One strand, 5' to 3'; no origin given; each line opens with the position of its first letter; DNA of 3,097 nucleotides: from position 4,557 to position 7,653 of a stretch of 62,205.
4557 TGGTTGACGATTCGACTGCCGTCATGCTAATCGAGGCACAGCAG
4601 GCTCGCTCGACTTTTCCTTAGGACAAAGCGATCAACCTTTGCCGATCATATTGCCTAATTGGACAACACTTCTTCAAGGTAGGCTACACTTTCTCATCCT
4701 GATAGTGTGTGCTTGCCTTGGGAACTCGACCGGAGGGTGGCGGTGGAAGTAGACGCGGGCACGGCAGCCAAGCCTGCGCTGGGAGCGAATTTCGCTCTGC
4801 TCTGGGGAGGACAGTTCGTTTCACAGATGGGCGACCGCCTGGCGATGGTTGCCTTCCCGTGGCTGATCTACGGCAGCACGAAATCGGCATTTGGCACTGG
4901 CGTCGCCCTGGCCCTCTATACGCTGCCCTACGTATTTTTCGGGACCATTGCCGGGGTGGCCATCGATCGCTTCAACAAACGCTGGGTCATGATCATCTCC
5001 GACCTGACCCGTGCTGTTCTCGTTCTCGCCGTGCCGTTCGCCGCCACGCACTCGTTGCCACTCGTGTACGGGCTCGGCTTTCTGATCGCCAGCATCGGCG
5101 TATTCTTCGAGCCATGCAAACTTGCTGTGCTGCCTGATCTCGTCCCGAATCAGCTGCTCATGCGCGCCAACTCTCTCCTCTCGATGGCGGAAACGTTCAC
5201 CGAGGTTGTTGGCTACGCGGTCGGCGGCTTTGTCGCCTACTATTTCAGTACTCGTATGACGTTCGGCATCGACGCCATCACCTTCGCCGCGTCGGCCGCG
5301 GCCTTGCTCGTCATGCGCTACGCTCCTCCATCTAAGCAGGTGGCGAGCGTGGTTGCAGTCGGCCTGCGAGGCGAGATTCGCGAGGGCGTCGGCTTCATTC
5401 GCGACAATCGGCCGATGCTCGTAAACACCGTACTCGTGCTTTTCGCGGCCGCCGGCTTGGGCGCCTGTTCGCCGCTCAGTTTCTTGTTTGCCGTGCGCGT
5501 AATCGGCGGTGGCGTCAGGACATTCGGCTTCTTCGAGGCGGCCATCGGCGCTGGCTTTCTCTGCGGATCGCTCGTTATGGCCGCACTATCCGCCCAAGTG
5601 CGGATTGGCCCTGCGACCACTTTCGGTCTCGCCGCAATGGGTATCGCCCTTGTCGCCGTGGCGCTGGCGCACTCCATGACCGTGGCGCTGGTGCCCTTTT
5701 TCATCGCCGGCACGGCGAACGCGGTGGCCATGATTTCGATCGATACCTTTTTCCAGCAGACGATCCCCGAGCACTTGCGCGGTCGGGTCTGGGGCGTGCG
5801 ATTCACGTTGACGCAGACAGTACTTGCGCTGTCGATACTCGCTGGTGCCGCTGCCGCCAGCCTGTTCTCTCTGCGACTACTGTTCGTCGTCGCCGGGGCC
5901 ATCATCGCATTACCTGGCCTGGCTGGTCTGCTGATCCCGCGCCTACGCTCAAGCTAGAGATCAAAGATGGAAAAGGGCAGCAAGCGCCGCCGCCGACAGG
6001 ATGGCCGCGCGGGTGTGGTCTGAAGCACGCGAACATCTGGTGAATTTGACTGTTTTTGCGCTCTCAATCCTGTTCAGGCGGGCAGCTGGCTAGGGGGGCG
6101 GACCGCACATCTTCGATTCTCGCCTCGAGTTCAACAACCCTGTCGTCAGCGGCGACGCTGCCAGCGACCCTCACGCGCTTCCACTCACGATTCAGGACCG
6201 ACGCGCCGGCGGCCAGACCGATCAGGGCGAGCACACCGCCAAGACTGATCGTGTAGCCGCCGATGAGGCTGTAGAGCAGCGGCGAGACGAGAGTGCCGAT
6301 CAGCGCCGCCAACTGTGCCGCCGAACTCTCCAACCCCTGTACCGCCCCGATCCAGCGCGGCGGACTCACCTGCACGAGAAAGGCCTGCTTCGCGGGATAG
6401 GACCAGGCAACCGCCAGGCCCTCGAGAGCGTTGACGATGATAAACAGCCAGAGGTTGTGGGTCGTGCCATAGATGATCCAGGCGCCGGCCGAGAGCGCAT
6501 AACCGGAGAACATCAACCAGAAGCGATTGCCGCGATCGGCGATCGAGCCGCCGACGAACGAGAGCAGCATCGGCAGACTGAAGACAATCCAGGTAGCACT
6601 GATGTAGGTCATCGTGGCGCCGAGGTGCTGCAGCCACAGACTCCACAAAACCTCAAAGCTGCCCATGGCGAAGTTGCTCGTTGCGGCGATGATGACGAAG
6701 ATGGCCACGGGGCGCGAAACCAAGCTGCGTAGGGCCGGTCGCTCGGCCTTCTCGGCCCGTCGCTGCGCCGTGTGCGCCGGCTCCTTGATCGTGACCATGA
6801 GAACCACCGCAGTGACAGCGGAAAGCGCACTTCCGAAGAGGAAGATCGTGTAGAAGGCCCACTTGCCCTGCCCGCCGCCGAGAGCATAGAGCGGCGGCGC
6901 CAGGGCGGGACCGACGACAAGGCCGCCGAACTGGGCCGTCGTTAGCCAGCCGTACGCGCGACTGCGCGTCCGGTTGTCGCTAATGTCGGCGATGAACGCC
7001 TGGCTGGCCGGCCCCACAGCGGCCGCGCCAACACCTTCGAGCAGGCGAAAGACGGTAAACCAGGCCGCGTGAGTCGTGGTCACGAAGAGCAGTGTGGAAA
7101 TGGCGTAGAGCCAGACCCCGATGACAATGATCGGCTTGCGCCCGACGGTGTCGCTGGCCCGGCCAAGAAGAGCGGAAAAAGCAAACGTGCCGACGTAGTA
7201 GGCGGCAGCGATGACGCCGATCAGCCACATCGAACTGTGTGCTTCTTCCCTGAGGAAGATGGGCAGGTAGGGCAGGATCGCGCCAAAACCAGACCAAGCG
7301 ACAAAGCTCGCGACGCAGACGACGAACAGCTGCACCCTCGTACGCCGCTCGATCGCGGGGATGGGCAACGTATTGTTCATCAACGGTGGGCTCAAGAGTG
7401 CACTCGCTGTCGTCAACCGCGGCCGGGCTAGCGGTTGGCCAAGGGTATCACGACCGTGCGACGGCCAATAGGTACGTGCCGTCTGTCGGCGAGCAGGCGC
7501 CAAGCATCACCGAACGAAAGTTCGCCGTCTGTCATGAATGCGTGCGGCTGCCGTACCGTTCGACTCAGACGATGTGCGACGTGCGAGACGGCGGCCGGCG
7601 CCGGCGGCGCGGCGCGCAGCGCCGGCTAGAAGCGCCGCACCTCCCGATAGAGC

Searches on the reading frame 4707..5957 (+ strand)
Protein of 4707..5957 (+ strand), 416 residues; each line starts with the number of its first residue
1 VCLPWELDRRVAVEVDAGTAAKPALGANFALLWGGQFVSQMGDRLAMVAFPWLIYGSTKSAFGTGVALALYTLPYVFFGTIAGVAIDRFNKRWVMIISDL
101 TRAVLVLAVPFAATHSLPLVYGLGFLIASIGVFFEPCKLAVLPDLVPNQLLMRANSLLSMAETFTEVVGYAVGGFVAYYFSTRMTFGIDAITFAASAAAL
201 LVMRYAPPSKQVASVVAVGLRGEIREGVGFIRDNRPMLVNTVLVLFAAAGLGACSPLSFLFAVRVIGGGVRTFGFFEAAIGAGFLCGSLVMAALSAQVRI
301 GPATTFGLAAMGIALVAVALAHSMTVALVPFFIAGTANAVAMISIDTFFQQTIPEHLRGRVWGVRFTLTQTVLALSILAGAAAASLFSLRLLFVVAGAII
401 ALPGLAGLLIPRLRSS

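Call 47: search_protein_families(library=pfam, proteins=[window:4707-5957:+], max_evalue=0.0001)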
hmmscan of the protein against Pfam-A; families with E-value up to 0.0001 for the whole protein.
window:4707-5957:+ (416 aa): 2 families
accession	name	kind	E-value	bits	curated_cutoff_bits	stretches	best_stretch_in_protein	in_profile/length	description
PF07690.21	MFS_1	-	3.1e-35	122.1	33.4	1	32-371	1-341/347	Major Facilitator Superfamily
PF05977.19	MFS_3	-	1.5e-27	96.7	27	1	27-409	10-392/524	Transmembrane secretion effector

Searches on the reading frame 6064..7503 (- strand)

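Call 47: search_protein_families(library=pfam, proteins=[window:6064-7503:-], max_evalue=0.0001)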
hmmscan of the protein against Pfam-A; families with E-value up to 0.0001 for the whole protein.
window:6064-7503:- (479 aa): 3 families
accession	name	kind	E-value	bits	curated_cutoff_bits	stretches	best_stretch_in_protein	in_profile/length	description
PF07690.21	MFS_1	-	1.8e-44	152.5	33.4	2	63-309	2-248/347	Major Facilitator Superfamily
PF12832.13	MFS_1_like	-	8.2e-19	68.3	25.2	1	67-415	9-366/373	MFS_1 like family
PF00083.30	Sugar_tr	-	9.4e-11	41.7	22.3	1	91-244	44-197/452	Sugar (and other) transporter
